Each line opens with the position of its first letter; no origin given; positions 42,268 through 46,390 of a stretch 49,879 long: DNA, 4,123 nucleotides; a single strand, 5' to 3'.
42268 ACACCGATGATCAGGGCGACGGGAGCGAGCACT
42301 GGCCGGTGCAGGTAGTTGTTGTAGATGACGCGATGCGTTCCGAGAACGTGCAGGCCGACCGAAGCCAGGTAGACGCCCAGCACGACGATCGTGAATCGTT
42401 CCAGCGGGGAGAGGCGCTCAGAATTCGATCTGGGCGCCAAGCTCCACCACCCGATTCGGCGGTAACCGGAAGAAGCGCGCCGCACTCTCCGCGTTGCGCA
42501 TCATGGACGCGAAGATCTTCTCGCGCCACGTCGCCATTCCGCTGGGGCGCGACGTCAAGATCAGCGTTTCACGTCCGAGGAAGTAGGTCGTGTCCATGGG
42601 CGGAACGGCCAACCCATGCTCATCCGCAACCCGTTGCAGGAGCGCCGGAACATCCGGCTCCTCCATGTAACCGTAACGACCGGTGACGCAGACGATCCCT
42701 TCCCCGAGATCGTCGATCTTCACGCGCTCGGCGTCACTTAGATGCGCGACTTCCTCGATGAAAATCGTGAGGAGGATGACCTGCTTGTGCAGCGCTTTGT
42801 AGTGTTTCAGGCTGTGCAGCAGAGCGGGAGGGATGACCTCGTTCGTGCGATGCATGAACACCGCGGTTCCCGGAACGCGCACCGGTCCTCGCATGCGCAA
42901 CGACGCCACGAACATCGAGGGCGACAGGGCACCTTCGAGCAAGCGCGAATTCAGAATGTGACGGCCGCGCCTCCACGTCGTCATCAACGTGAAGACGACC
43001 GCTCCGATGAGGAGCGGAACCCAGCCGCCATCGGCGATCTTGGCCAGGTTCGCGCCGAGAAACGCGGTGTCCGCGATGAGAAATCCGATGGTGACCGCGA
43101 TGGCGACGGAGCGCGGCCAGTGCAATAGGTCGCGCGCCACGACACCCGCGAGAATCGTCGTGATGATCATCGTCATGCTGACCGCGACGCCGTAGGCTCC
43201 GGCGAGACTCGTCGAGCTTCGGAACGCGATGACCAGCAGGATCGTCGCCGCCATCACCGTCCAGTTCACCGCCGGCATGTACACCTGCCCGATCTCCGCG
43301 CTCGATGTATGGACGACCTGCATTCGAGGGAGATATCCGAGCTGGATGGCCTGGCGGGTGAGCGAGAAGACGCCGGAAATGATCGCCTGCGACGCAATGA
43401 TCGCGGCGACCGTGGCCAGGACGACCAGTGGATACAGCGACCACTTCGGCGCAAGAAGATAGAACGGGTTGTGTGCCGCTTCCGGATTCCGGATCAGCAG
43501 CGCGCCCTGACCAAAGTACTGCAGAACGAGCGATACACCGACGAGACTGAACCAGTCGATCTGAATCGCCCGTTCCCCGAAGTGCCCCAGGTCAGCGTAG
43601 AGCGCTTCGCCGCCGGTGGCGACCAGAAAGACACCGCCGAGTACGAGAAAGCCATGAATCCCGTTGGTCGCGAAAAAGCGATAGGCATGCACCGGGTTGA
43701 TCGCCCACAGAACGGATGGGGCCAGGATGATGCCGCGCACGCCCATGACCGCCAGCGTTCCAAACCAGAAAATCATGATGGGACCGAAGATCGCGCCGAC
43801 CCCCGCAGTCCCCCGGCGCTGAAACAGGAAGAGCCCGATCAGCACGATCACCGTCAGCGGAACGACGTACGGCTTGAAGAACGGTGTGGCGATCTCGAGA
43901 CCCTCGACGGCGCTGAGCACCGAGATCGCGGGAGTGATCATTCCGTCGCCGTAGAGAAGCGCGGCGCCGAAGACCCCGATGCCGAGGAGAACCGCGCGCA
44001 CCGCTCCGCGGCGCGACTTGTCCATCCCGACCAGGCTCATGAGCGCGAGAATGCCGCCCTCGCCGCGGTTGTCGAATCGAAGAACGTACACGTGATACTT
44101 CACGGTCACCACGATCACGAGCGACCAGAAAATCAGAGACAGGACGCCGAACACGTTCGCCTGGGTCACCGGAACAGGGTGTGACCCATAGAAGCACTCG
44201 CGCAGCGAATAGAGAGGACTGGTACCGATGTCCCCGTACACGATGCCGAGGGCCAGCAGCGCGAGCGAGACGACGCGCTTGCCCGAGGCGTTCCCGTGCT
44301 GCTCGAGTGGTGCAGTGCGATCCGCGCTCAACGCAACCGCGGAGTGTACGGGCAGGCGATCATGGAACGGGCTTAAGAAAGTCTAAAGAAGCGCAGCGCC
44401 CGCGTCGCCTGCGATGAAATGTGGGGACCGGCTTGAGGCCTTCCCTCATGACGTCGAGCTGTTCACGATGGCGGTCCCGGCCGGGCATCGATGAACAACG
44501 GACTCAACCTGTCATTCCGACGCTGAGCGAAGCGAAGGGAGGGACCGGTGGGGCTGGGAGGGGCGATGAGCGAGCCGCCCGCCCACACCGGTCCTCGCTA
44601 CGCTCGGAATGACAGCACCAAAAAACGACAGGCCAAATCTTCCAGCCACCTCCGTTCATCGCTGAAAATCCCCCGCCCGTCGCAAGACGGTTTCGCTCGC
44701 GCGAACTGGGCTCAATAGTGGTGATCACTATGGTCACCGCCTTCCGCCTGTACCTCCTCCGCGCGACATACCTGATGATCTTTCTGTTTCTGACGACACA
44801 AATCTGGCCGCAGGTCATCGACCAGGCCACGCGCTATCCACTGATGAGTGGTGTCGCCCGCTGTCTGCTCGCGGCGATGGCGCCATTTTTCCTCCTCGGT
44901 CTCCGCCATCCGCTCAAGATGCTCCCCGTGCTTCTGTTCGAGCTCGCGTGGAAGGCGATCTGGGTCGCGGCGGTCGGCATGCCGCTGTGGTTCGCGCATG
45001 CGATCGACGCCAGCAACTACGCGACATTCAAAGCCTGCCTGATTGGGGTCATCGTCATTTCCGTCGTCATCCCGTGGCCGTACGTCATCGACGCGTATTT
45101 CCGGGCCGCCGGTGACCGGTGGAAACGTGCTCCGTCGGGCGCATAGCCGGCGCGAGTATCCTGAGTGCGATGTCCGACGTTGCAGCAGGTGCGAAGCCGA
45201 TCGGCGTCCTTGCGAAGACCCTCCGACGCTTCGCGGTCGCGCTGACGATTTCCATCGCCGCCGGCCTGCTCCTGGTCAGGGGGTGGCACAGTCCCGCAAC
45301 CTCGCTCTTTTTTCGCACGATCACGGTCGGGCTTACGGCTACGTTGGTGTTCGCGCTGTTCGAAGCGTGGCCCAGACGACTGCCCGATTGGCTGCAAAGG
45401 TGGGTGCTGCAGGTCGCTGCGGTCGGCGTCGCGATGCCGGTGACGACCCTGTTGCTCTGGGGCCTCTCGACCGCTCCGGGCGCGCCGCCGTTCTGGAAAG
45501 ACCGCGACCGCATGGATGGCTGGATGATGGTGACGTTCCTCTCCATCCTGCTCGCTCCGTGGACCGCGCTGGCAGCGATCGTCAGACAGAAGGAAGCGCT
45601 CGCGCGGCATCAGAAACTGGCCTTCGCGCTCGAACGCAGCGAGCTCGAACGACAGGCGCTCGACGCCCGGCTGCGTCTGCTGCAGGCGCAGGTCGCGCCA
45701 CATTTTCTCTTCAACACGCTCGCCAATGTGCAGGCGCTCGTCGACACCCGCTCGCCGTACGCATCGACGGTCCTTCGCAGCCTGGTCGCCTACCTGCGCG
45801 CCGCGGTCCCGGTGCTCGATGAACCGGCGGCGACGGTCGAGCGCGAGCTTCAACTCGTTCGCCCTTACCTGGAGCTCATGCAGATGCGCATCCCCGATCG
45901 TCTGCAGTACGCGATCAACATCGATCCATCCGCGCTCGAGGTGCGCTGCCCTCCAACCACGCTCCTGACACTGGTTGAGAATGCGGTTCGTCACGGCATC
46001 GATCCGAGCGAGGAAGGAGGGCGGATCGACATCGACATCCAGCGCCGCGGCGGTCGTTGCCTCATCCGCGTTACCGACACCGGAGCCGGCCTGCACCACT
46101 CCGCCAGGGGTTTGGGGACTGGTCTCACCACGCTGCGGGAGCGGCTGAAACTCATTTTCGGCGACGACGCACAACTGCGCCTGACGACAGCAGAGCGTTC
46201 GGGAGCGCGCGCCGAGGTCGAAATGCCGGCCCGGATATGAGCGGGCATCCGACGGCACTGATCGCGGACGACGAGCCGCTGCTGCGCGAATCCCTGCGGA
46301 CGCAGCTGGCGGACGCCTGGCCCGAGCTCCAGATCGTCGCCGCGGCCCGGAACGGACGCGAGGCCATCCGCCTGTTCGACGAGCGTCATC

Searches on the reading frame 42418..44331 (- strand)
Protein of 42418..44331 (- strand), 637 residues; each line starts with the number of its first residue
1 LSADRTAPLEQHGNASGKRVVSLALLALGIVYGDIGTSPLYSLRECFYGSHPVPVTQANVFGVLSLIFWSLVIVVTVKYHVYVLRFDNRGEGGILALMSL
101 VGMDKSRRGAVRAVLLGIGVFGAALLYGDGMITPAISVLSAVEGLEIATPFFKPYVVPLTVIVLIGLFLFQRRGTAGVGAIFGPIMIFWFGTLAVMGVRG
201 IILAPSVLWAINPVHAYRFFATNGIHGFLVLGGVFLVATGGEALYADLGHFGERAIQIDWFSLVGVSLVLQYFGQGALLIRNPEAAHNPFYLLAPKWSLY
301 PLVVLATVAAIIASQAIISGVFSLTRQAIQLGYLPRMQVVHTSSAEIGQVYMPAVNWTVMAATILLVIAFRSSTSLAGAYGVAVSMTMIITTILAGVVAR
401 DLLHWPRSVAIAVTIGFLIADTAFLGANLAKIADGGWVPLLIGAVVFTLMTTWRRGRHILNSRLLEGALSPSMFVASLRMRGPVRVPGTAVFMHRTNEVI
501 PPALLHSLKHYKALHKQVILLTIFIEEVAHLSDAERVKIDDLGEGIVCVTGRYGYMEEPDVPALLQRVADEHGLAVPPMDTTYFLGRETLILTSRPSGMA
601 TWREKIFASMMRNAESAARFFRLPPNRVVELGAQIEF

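Call 29: search_protein_families(library=pfam, proteins=[window:42418-44331:-], max_evalue=0.001)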
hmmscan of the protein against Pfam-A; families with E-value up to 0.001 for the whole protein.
window:42418-44331:- (637 aa): 2 families
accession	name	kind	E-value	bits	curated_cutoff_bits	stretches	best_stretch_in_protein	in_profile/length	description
PF02705.21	K_trans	-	1.7e-182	607.4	24.8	1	24-471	2-448/454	K+ potassium transporter integral membrane domain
PF22776.1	K_trans_C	-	1.2e-49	168.4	24.8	1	487-636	1-150/151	K+ potassium transporter C-terminal domain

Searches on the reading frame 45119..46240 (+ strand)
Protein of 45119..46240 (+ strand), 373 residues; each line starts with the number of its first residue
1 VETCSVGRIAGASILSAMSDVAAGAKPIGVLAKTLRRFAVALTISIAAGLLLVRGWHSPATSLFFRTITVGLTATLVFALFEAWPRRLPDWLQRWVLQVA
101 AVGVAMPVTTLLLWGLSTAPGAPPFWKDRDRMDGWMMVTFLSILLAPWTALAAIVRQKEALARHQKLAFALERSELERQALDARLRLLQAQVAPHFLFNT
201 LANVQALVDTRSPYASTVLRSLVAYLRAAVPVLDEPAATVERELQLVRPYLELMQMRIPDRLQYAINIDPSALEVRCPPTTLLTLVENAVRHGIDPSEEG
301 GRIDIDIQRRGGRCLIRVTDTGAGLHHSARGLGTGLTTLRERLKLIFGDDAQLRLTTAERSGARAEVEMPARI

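Call 9: search_protein_families(library=pfam, proteins=[window:45119-46240:+], max_evalue=0.01)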
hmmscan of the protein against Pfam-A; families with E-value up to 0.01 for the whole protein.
window:45119-46240:+ (373 aa): 2 families
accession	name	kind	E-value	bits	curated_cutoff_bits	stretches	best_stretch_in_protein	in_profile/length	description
PF06580.19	His_kinase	-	5e-19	68.8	25.2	1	183-262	1-81/81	Histidine kinase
PF02518.31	HATPase_c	-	4.6e-07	30.7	26.4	1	282-371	10-109/111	Histidine kinase-, DNA gyrase B-, and HSP90-like ATPase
